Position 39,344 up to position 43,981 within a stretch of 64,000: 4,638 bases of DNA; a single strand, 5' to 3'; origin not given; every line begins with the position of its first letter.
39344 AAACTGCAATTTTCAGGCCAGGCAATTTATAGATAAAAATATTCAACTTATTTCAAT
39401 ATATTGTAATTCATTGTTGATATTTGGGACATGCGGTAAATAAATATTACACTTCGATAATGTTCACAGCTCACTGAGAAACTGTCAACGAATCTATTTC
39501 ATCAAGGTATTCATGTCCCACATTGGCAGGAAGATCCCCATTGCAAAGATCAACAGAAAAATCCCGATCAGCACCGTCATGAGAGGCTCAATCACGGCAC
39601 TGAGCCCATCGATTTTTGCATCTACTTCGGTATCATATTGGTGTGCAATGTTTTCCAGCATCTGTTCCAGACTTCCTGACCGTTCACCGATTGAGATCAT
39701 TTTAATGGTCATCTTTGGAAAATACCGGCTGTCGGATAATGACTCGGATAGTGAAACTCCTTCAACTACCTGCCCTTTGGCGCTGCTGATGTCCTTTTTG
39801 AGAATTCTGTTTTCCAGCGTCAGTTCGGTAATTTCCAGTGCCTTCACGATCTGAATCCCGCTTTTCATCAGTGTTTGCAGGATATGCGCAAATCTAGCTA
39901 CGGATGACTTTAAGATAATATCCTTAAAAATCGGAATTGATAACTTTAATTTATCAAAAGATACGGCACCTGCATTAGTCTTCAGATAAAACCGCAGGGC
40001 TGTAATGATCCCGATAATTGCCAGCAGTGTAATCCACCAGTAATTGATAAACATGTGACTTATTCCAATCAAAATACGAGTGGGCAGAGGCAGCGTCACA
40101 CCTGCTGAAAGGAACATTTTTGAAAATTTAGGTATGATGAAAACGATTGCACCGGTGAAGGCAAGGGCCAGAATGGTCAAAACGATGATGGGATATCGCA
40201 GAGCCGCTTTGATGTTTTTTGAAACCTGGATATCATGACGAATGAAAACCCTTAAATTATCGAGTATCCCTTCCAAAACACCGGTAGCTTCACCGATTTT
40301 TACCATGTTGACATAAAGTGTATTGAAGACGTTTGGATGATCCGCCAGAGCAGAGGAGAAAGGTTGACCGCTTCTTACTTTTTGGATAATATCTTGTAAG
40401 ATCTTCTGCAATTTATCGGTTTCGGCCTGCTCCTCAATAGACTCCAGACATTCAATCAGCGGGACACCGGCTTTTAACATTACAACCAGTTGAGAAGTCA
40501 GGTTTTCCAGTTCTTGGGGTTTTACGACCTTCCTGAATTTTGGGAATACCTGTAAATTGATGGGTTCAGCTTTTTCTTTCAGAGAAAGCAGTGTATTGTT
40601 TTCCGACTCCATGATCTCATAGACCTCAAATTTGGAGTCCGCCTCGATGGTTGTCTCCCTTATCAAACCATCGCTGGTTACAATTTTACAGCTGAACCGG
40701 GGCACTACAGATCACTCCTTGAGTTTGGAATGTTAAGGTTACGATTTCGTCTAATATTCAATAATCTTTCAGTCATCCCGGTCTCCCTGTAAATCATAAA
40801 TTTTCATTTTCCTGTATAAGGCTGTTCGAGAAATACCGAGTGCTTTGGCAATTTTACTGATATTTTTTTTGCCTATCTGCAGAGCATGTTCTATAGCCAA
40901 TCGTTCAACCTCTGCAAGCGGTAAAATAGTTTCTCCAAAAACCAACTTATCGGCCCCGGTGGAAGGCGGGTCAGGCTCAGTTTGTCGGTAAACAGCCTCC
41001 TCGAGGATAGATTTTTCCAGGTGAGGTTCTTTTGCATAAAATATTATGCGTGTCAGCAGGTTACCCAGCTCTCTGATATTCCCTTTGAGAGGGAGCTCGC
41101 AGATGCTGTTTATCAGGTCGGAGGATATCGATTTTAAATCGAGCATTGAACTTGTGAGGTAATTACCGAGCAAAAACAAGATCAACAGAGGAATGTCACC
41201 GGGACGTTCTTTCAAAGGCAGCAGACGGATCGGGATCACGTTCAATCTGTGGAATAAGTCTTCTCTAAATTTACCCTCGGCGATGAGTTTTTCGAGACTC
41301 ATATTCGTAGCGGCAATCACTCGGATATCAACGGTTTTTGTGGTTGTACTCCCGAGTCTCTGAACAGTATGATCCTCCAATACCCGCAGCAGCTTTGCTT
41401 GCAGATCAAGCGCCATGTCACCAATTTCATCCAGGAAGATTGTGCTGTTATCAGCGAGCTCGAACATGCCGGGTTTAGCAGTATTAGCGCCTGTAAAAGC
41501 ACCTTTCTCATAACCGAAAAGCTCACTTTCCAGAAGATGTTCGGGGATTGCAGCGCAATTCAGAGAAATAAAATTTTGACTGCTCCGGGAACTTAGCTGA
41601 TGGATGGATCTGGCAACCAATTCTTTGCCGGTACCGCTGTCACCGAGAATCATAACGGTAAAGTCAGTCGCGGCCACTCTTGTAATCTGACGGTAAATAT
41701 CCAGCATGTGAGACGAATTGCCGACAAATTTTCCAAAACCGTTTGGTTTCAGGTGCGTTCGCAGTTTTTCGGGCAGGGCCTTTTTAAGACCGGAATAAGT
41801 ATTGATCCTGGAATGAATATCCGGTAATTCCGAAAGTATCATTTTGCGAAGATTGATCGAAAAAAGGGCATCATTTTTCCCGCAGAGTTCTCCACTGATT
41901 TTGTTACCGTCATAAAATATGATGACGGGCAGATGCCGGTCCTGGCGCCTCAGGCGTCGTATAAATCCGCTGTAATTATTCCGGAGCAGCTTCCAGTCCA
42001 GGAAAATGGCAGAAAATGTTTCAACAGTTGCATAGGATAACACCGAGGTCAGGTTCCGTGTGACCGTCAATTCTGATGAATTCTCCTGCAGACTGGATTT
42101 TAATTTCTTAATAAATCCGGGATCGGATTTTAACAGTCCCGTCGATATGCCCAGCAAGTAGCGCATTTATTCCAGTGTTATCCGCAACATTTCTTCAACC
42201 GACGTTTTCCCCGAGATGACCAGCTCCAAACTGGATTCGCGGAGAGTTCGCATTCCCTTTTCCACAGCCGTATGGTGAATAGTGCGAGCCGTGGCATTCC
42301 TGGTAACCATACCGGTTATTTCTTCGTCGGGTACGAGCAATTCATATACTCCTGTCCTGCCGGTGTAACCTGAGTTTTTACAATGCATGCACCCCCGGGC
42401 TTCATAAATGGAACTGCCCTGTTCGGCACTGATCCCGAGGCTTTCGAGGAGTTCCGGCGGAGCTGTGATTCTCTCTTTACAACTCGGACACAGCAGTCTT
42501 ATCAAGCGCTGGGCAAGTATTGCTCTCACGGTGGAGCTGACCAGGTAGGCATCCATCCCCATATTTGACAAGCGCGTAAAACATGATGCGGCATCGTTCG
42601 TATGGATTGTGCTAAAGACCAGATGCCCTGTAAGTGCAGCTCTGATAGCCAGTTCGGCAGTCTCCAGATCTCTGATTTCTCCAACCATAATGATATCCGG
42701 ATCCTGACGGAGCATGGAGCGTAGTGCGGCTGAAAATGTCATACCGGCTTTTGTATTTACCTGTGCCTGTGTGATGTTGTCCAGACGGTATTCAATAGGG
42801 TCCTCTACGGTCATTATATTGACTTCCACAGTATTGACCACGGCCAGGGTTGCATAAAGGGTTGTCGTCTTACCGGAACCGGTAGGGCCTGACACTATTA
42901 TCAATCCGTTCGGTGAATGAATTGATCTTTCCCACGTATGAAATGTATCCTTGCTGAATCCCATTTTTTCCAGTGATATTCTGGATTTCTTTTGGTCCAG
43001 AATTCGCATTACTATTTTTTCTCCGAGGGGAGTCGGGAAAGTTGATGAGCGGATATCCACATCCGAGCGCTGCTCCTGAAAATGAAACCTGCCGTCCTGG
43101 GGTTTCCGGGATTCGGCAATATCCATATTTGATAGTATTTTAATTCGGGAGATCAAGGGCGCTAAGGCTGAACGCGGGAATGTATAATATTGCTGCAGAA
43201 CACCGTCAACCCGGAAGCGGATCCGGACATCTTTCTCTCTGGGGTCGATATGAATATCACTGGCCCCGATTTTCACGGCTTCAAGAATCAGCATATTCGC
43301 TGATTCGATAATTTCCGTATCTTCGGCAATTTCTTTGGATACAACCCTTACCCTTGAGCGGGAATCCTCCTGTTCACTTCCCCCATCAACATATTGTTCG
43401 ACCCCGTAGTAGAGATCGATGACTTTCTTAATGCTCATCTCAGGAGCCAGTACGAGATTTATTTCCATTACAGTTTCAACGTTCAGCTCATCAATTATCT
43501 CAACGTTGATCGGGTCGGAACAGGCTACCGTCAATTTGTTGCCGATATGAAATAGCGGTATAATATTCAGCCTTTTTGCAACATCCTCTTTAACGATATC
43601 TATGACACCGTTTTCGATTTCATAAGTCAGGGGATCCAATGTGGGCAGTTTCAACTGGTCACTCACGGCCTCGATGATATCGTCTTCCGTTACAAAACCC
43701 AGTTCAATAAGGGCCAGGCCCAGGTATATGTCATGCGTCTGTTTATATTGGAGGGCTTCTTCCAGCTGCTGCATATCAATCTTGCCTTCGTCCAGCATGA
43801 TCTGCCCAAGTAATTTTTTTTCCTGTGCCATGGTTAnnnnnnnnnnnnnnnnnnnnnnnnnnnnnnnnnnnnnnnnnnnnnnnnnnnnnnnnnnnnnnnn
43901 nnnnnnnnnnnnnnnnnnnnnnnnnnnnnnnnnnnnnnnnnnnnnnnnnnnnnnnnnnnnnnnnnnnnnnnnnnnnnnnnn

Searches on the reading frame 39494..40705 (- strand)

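Call 13: search_protein_families(library=pfam, proteins=[window:39494-40705:-], max_evalue=0.001)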
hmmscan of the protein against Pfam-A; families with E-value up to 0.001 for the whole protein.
window:39494-40705:- (403 aa): 1 family
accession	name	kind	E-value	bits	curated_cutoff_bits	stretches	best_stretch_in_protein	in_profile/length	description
PF00482.28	T2SSF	-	3.6e-57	192.2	25.2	2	70-192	2-125/125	Type II secretion system (T2SS), protein F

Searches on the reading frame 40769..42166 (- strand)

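Call 13: search_protein_families(library=pfam, proteins=[window:40769-42166:-], max_evalue=0.001)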
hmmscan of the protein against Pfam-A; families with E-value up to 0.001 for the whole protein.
window:40769-42166:- (465 aa): 11 families
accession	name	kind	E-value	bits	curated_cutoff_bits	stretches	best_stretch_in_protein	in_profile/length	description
PF00158.32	Sigma54_activat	-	9.6e-71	237.3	20.2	1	148-313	2-167/168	Sigma-54 interaction domain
PF14532.12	Sigma54_activ_2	-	9.8e-19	68.4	25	1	148-318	1-138/138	Sigma-54 interaction domain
PF25601.1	AAA_lid_14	-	2.2e-11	43.8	27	1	319-401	1-83/87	AAA+ ATPase lid domain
PF07724.20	AAA_2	-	1.1e-09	39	27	1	170-299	5-135/166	AAA domain (Cdc48 subfamily)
PF02954.25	HTH_8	-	6.4e-09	35.8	22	1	417-456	2-41/42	Bacterial regulatory protein, Fis family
PF01078.27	Mg_chelatase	-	1.3e-06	28.4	20.3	0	226-290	93-159/207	Magnesium chelatase, subunit ChlI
PF18024.7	HTH_50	-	2.8e-06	27.4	27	1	418-460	9-50/50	Helix-turn-helix domain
PF07728.20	AAA_5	-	3.8e-06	27.4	22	1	171-288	2-122/139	AAA domain (dynein-related subfamily)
PF00004.35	AAA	-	2.2e-05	25.4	21.2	1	171-294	1-114/131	ATPase family associated with various cellular activities (AAA)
PF00493.29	MCM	-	8.9e-05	22.1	23.3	1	167-290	56-174/224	MCM P-loop domain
PF02796.21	HTH_7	-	0.00094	19.7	23.8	0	434-453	22-41/45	Helix-turn-helix domain of resolvase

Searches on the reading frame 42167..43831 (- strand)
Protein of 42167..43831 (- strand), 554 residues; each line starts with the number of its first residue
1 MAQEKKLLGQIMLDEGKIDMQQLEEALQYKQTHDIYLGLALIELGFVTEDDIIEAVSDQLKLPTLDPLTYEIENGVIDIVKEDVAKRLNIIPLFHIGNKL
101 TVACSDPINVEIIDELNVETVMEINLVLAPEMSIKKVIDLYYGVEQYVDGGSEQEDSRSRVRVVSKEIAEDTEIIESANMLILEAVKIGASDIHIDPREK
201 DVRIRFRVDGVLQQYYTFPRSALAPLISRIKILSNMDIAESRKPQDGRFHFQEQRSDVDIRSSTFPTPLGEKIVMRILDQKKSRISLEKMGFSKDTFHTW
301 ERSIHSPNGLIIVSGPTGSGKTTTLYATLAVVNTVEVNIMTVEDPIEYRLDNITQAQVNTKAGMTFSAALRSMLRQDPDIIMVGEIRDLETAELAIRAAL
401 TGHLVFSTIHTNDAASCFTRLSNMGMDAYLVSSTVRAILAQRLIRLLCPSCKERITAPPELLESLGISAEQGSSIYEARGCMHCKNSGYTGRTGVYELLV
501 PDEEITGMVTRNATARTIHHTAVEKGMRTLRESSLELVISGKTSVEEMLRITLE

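Call 13: search_protein_families(library=pfam, proteins=[window:42167-43831:-], max_evalue=0.001)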
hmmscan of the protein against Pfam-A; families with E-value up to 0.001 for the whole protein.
window:42167-43831:- (554 aa): 2 families
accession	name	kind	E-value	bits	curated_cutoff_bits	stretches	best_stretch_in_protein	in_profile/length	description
PF00437.27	T2SSE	-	3.9e-136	454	24.9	1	170-550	4-370/370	Type II/IV secretion system protein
PF05157.20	MshEN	-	3.3e-13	49.9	23.1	1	61-145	2-87/90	MshEN domain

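Call 14: search_protein_families(library=ncbifam, proteins=[window:42167-43831:-], max_evalue=0.001)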
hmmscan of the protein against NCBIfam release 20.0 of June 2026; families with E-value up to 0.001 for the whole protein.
window:42167-43831:- (554 aa): 24 families
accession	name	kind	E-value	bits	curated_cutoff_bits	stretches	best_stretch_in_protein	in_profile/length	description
TIGR02538.1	type_IV_pilB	equivalog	1.5e-176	588.3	675.65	1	8-553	2-563/564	type IV-A pilus assembly ATPase PilB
TIGR02533.1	type_II_gspE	equivalog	3.4e-163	543.8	630.25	1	84-552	8-486/486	type II secretion system ATPase GspE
NF053534.1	T4PilAsmATPsTfpB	equivalog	6.8e-148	493.6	850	1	58-552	76-582/584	type IV pilus assembly ATPase TfpB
NF007755.0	PRK10436.1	equivalog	5.7e-133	444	617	1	85-552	14-459/465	type II secretion system protein GspE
NF041000.1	ATPase_ComGA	equivalog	5.4e-84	281.3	300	1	181-445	3-266/267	competence type IV pilus ATPase ComGA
TIGR01420.1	pilT_fam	subfamily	1.2e-52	179.2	319.1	1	180-444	4-268/343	PilT/PilU family type 4a pilus ATPase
TIGR02525.1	plasmid_TraJ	equivalog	4.2e-26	91.8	368.3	1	273-424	120-272/372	plasmid transfer ATPase TraJ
TIGR02524.1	dot_icm_DotB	equivalog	2.1e-20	73.2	463.3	1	304-456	130-293/358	Dot/Icm type IV secretion system ATPase DotB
NF058587.1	archaellum_moto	equivalog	1.1e-17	64.1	550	1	311-423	278-395/527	archaellum flagellar ATPase motor FlaI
TIGR02782.1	TrbB_P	equivalog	2.1e-16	60.1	304.55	1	311-426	139-257/303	P-type conjugative transfer ATPase TrbB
TIGR03819.1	heli_sec_ATPase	hypoth_equivalog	2.4e-16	59.9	373.15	1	270-441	139-317/340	TadA family conjugal transfer-associated ATPase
TIGR02788.1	VirB11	equivalog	6.8e-16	58.2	249.95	1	310-429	146-270/308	P-type DNA transfer ATPase VirB11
NF053729.1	c-di-GMP_motif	domain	1.1e-12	47.6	38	1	8-59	2-53/53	cyclic di-GMP-binding domain-containing protein, MshE-related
NF010407.0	PRK13833.1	subfamily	2.1e-12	47.1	499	1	311-427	147-265/323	conjugal transfer protein TrbB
NF008411.1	PRK11234.1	equivalog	2.1e-12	46.2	1170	1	5-163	481-638/723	cyclic di-3',5'-guanylate-activated glycosyltransferase NfrB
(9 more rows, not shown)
